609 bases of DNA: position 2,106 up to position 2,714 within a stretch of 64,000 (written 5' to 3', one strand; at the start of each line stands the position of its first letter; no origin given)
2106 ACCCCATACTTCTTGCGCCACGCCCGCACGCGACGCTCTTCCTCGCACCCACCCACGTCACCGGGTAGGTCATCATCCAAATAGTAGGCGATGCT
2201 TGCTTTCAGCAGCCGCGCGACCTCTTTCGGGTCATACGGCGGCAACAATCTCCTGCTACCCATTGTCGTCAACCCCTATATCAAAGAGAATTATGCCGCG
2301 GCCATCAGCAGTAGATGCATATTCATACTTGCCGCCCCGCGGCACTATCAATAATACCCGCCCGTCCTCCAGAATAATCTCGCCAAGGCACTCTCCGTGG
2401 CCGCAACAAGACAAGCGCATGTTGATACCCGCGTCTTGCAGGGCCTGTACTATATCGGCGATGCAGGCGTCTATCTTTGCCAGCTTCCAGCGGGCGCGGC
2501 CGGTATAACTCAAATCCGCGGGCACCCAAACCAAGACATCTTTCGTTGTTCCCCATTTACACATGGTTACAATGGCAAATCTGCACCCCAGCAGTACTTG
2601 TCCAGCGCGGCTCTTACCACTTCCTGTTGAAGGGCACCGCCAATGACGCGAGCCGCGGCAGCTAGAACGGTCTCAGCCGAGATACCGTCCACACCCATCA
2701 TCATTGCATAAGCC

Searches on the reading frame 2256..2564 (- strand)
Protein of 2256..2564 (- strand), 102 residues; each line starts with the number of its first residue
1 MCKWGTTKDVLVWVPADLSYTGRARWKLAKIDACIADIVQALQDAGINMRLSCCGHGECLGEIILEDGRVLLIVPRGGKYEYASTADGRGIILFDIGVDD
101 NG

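Call 43: find_encoding_contigs(protein=window:2256-2564:-, flank=10000, max_places=4)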
Protein window:2256-2564:- (102 aa): 2 contigs read that carry it; 2 places shown.
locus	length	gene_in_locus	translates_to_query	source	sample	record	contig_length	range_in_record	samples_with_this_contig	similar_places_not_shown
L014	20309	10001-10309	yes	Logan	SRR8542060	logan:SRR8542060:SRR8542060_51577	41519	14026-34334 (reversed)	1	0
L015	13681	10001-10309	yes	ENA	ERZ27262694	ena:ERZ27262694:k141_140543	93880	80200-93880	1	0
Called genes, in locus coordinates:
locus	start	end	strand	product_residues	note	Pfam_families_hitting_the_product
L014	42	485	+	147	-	PF01467:CTP_transf_like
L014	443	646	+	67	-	-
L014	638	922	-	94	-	-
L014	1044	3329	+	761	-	PF01978:TrmB (faint), PF12802:MarR_2 (faint), PF13545:HTH_Crp_2 (faint)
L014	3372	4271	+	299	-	-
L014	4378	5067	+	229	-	-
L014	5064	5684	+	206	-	-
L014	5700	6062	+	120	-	-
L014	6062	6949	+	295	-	PF01555:N6_N4_Mtase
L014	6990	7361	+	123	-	-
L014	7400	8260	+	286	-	PF01145:Band_7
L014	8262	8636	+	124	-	-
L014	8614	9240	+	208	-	-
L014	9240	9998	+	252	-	-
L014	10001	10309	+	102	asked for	-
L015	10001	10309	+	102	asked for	-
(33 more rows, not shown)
